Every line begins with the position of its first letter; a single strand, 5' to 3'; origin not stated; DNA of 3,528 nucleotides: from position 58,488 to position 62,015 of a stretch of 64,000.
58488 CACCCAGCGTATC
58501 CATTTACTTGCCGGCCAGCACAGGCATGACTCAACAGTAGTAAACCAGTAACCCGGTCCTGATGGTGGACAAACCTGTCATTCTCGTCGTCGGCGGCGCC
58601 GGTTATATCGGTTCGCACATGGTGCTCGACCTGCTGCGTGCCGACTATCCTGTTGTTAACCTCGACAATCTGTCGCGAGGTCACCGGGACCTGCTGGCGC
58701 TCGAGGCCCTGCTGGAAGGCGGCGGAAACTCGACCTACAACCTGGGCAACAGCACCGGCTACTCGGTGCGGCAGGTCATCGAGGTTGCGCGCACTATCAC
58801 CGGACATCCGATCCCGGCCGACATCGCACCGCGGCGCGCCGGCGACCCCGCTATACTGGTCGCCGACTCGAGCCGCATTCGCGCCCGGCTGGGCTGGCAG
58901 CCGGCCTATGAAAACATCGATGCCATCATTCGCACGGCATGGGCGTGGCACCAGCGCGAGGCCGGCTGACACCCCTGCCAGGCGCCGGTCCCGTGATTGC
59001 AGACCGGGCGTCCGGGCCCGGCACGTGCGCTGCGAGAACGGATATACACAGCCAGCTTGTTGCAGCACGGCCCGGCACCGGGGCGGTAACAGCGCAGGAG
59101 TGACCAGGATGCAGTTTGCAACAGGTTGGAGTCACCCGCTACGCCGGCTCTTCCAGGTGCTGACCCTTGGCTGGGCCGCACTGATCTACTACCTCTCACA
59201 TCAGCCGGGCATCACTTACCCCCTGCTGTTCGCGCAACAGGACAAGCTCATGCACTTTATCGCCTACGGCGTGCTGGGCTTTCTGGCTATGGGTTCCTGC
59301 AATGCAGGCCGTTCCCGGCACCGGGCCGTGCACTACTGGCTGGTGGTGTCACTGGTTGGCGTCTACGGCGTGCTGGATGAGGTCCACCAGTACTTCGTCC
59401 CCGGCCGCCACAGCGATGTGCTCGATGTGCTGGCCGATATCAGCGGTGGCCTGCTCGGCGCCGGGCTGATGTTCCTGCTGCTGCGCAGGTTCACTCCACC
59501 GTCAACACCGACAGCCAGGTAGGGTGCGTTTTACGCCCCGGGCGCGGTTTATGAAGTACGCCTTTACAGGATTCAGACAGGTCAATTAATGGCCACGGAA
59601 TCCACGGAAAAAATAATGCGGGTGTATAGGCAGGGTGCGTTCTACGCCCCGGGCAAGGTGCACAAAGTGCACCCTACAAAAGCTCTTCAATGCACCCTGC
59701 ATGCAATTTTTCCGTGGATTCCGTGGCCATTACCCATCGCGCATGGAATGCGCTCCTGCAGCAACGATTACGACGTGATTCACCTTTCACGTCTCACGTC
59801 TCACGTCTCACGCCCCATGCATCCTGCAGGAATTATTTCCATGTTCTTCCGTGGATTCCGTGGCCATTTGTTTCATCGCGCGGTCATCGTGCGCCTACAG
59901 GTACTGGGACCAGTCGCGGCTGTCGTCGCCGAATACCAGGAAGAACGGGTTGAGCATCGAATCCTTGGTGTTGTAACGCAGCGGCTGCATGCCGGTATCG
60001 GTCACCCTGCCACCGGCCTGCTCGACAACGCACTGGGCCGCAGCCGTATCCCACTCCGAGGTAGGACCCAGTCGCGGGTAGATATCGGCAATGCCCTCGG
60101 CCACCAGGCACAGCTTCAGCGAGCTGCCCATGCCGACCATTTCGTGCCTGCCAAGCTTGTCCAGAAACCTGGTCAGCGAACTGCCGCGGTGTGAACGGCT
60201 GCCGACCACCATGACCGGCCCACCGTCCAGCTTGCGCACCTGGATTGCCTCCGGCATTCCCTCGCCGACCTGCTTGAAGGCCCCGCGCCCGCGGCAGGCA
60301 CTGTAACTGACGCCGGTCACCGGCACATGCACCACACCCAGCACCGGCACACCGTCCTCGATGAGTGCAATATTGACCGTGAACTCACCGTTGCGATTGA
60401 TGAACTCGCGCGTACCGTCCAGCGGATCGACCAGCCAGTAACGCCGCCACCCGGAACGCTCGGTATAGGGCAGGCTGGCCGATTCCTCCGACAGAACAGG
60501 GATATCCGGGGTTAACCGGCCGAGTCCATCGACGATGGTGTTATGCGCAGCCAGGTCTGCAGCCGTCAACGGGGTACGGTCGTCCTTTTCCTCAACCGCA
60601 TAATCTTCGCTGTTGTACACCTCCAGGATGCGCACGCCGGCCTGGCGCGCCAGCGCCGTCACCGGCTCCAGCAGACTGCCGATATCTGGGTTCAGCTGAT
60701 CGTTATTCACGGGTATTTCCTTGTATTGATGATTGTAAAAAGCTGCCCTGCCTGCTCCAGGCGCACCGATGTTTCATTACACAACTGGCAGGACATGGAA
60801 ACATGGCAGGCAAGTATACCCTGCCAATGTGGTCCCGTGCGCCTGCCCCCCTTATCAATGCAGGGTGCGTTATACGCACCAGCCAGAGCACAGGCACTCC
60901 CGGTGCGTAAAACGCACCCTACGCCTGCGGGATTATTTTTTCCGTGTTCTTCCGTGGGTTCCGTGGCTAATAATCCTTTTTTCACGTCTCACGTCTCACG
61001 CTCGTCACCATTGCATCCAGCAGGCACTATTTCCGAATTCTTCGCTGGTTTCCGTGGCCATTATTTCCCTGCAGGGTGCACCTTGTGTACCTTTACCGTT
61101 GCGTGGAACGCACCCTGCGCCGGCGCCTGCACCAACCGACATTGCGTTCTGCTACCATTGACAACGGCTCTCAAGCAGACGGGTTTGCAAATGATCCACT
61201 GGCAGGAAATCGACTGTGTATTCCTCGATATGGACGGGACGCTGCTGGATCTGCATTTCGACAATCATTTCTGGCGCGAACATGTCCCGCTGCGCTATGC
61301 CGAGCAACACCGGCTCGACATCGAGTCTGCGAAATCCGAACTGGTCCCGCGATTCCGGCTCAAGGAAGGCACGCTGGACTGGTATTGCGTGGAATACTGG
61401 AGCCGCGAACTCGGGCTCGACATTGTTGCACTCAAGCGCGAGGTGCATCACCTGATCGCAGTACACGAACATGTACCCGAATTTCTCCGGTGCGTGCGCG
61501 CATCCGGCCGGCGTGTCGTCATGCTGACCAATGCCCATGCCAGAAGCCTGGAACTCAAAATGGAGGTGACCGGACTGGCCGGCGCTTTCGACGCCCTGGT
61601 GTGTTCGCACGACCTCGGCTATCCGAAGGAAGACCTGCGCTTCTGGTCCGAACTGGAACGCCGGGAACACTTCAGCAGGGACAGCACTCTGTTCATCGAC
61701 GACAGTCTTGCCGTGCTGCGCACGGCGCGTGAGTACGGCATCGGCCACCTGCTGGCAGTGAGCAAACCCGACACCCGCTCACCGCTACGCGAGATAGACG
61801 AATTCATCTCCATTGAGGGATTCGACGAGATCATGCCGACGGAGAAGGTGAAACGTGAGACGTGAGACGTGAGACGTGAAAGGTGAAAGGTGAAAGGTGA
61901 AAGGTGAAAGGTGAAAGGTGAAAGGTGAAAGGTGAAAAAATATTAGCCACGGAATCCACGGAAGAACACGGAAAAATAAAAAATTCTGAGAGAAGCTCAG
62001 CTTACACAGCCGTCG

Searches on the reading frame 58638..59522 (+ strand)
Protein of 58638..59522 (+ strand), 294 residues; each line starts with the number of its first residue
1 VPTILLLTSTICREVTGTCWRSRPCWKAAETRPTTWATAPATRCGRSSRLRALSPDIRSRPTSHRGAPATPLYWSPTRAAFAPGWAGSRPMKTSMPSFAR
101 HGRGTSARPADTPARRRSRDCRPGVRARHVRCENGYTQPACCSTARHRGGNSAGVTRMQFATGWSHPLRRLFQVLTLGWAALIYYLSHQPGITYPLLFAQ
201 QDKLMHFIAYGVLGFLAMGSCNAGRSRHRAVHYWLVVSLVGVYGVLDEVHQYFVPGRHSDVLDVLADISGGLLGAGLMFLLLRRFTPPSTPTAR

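Call 26: search_protein_families(library=pfam, proteins=[window:58638-59522:+])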
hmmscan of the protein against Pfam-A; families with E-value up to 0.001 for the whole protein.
window:58638-59522:+ (294 aa): 1 family
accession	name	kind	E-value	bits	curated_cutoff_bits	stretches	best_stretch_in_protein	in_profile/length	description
PF04892.17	VanZ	-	3.1e-13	50.9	30.1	1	201-281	56-125/126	VanZ like family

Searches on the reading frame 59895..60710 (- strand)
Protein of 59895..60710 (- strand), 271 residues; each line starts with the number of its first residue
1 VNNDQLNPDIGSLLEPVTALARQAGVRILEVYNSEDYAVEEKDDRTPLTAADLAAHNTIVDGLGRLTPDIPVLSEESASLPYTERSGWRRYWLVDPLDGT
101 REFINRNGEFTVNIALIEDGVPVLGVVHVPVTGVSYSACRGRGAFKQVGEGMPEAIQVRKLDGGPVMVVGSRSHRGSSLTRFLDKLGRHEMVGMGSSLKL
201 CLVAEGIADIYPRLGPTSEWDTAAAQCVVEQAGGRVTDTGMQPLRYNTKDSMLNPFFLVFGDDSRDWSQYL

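Call 26: search_protein_families(library=pfam, proteins=[window:59895-60710:-])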
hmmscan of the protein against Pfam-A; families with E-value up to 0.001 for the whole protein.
window:59895-60710:- (271 aa): 1 family
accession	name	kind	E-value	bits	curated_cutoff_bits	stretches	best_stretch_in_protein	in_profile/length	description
PF00459.30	Inositol_P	-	9.1e-51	173.4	27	1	15-250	7-249/271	Inositol monophosphatase family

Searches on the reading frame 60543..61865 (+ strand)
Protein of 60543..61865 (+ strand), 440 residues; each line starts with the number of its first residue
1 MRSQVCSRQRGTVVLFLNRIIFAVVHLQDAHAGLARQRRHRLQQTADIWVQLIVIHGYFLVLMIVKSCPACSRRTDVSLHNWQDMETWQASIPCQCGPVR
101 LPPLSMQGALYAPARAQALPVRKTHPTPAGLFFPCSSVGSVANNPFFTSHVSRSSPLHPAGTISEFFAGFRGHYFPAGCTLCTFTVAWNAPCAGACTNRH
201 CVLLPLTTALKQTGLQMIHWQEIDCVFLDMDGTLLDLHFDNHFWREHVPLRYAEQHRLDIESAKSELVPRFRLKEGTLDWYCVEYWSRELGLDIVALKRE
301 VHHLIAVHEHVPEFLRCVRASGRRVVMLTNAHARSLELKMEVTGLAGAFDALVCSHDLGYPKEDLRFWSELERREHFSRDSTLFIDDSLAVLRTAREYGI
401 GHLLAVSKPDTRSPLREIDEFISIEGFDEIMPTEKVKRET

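Call 26: search_protein_families(library=pfam, proteins=[window:60543-61865:+])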
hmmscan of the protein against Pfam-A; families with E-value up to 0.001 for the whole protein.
window:60543-61865:+ (440 aa): 3 families
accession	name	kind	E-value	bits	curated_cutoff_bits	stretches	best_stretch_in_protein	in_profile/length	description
PF00702.32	Hydrolase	-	8.2e-15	56.1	26.4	1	223-397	1-189/191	haloacid dehalogenase-like hydrolase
PF12710.13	HAD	-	1.2e-08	36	27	1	226-355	1-130/189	haloacid dehalogenase-like hydrolase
PF13419.12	HAD_2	-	1.2e-07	32.4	23.8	1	295-400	67-173/178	Haloacid dehalogenase-like hydrolase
